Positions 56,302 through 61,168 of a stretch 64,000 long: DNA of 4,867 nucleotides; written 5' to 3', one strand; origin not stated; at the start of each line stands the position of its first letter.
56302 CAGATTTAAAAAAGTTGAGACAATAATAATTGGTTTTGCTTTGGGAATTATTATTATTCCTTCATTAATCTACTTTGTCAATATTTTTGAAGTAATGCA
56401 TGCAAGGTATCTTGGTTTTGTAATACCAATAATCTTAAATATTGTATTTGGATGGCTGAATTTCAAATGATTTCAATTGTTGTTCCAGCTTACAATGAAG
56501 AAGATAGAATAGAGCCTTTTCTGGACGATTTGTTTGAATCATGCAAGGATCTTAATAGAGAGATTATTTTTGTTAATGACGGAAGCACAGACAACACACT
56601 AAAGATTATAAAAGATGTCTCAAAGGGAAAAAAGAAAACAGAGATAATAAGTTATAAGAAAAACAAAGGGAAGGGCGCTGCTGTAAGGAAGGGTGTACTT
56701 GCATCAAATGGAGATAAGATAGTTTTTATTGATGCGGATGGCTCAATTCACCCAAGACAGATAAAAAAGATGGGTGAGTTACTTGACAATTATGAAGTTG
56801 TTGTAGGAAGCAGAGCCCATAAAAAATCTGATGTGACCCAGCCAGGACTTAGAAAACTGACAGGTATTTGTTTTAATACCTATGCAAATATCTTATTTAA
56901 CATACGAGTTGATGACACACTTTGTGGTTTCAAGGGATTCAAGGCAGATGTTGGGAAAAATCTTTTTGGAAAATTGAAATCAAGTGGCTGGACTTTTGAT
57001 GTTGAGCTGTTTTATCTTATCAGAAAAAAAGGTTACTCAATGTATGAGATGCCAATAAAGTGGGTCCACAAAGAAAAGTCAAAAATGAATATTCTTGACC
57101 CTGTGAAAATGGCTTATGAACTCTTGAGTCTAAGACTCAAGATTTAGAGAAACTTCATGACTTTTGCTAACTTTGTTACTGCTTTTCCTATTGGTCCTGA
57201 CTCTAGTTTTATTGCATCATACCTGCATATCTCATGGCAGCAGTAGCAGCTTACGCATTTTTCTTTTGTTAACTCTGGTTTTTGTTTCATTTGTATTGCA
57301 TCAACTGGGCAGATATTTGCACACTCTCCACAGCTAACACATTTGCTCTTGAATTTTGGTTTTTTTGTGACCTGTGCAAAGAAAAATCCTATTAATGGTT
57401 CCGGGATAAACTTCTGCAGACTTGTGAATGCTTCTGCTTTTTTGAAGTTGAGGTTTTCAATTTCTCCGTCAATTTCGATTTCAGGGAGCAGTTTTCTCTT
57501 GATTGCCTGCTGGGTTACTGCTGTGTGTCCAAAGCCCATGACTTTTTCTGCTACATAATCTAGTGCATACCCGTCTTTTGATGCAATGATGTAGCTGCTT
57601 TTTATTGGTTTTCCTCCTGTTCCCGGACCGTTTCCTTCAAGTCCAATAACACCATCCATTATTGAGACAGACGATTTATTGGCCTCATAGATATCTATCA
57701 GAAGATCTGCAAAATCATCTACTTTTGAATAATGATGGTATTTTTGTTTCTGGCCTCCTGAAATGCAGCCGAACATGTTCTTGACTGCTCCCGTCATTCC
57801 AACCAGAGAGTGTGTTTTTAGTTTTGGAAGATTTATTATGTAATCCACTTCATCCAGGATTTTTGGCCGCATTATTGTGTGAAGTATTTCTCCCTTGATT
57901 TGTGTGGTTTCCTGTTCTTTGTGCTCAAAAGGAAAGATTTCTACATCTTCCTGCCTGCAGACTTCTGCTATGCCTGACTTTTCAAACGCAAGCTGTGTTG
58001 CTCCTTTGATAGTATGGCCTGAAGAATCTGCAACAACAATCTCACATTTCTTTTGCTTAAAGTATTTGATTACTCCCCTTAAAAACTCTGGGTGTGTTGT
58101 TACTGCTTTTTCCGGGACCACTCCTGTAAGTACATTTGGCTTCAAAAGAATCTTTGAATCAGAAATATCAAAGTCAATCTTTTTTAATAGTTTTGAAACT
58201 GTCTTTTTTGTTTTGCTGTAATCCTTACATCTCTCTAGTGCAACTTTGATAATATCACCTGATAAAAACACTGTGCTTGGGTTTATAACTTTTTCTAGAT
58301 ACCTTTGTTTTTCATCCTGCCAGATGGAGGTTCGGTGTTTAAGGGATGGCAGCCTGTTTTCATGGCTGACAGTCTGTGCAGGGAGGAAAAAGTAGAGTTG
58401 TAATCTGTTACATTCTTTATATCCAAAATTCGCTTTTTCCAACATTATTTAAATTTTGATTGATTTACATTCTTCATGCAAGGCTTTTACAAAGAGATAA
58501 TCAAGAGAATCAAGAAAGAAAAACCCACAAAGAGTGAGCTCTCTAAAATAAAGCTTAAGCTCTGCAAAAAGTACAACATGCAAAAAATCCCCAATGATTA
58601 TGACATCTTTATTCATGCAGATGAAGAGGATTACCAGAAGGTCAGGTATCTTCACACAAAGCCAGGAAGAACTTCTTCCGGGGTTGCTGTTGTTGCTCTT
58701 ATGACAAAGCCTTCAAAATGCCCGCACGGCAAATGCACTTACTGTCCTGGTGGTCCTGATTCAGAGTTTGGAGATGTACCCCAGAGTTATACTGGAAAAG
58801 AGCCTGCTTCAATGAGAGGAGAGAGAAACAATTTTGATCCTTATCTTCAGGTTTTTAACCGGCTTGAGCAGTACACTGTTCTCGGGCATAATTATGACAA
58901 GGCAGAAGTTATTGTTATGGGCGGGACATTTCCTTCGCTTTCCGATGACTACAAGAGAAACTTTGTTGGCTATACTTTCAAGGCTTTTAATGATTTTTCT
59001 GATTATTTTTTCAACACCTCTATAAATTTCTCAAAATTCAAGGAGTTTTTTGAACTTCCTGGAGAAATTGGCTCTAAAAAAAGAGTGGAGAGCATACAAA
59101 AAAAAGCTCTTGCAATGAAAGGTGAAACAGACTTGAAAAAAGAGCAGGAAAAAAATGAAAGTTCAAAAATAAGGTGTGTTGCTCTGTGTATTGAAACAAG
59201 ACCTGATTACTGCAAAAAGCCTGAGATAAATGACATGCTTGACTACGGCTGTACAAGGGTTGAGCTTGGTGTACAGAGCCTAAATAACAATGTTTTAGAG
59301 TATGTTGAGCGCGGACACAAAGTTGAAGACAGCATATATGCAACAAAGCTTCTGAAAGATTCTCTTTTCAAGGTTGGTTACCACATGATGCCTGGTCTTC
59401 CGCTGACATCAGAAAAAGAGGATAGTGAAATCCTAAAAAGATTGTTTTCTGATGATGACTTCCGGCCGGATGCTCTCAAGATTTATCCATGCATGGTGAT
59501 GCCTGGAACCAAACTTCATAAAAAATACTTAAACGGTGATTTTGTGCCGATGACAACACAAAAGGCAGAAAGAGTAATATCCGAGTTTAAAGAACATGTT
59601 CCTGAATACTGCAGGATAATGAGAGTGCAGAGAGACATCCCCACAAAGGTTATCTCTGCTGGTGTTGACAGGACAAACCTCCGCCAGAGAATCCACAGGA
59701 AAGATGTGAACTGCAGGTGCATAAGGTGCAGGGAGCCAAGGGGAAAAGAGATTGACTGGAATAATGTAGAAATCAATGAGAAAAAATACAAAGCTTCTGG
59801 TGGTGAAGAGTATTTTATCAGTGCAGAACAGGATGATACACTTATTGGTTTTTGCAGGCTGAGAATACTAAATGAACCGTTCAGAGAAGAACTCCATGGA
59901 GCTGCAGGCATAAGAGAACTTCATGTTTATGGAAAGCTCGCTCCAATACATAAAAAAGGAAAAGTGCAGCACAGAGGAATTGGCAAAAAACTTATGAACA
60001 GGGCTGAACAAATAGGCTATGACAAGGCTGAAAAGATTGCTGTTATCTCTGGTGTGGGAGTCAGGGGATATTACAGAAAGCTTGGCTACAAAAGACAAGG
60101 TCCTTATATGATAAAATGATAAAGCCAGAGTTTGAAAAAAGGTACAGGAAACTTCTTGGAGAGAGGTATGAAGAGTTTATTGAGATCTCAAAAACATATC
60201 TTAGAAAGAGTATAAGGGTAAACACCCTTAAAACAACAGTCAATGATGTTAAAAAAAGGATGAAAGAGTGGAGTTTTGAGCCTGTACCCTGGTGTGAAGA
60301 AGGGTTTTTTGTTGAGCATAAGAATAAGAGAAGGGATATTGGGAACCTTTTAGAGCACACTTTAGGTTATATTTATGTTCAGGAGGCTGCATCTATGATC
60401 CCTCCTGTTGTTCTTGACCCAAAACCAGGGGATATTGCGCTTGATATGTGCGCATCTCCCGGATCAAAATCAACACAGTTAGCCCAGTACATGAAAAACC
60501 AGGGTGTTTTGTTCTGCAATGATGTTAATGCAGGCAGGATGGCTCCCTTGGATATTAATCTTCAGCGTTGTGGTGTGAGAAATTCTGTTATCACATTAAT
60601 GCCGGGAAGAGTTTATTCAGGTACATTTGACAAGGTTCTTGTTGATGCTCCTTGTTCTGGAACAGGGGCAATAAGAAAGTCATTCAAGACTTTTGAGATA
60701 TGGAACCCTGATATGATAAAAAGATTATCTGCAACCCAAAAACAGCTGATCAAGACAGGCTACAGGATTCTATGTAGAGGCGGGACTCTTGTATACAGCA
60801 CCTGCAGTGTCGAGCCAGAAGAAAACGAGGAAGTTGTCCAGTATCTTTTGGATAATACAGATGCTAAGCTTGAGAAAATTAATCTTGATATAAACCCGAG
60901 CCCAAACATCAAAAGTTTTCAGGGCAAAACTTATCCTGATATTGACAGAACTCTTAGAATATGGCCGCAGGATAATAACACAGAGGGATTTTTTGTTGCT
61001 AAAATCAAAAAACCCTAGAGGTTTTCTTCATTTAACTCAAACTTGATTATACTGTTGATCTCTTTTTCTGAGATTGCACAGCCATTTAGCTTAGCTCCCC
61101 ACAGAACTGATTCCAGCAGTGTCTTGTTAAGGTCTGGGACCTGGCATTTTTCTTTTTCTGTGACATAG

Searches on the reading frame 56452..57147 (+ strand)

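Call 75: search_protein_families(library=pfam, proteins=[window:56452-57147:+], max_evalue=0.001)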
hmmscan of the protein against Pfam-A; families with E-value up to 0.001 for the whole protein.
window:56452-57147:+ (231 aa): 3 families
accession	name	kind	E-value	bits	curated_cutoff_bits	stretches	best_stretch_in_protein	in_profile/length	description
PF00535.33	Glycos_transf_2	-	3.9e-33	115.2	23.3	1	8-167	1-163/168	Glycosyl transferase family 2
PF10111.15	Glyco_tranf_2_2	-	3.2e-09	37.1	27.3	1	8-111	1-106/276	Glycosyltransferase like family 2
PF13641.12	Glyco_tranf_2_3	-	1.7e-08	35.2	27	1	7-119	3-121/230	Glycosyltransferase like family 2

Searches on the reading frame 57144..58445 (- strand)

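Call 75: search_protein_families(library=pfam, proteins=[window:57144-58445:-], max_evalue=0.001)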
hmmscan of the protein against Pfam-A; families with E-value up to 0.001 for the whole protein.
window:57144-58445:- (433 aa): 8 families
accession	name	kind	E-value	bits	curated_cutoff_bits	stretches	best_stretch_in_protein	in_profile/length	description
PF04015.17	DUF362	-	6e-54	183.6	24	1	99-299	1-198/200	Domain of unknown function (DUF362)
PF00037.32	Fer4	-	3.3e-10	39.8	21.1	1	366-385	5-24/24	4Fe-4S binding domain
PF12837.12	Fer4_6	-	3.9e-05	23.8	25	1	366-384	6-24/24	4Fe-4S binding domain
PF25160.1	LdpA_Fe-S-bd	-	4.4e-05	23.6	27.6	0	365-388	24-47/49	LdpA Fe-S cluster-binding domain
PF14697.11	Fer4_21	-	6.7e-05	23.4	35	1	367-414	6-59/59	4Fe-4S dicluster domain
PF12838.12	Fer4_7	-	7.5e-05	23.6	27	1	368-411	1-52/52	4Fe-4S dicluster domain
PF13484.11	Fer4_16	-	0.00033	21.8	30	1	368-399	1-31/66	4Fe-4S double cluster binding domain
PF13187.11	Fer4_9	-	0.00038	20.9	27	1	368-412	1-52/52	4Fe-4S dicluster domain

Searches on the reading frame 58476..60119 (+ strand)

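Call 47: search_protein_families(library=ncbifam, proteins=[window:58476-60119:+], max_evalue=0.00001)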
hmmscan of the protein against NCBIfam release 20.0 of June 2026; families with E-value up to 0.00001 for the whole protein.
window:58476-60119:+ (547 aa): 9 families
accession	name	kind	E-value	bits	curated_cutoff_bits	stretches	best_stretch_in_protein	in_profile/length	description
TIGR01211.1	ELP3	subfamily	1.7e-188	627.4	350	1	10-547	4-520/522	tRNA uridine(34) 5-carboxymethylaminomethyl modification radical SAM/GNAT enzyme Elp3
TIGR01212.1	TIGR01212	equivalog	2.2e-22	79.5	180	1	232-393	107-269/302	tRNA modification radical SAM protein MnmL/YtqA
NF006067.1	PRK08208.1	equivalog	9.8e-11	41.2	380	1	225-352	115-240/427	STM4012 family radical SAM protein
NF004567.0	PRK05904.1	equivalog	1.1e-09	38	355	1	237-322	92-178/353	coproporphyrinogen III oxidase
TIGR00539.1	hemN_rel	equivalog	2.8e-08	33.2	205.4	1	235-351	87-201/361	radical SAM family heme chaperone HemW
TIGR04013.1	B12_SAM_MJ_1487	hypoth_equivalog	1.3e-07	30.8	251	1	240-349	246-355/382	TIGR04013 family B12-binding domain/radical SAM domain-containing protein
TIGR00538.1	hemN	equivalog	1.8e-07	30.3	324.95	1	236-372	139-276/454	oxygen-independent coproporphyrinogen III oxidase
NF006060.0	PRK08207.1-3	equivalog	3.1e-07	29.5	653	1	241-363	248-368/477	coproporphyrinogen III oxidase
TIGR03994.1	rSAM_HemZ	equivalog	4.2e-06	26.1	321.4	1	239-368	177-303/401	coproporphyrinogen dehydrogenase HemZ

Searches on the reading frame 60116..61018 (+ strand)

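Call 75: search_protein_families(library=pfam, proteins=[window:60116-61018:+], max_evalue=0.001)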
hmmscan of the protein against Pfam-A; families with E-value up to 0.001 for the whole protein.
window:60116-61018:+ (300 aa): 3 families
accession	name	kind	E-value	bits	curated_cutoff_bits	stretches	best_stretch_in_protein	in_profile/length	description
PF01189.24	Methyltr_RsmB-F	-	3.6e-50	170.8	27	1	98-298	2-199/199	16S rRNA methyltransferase RsmB/F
PF17125.10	Methyltr_RsmF_N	-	1.9e-23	83.1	34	1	4-91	3-86/86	N-terminal domain of 16S rRNA methyltransferase RsmF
PF22458.1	RsmF-B_ferredox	-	4.4e-05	24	27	1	8-68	7-69/74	Methyltr_RsmF/B-like, ferredoxin-like domain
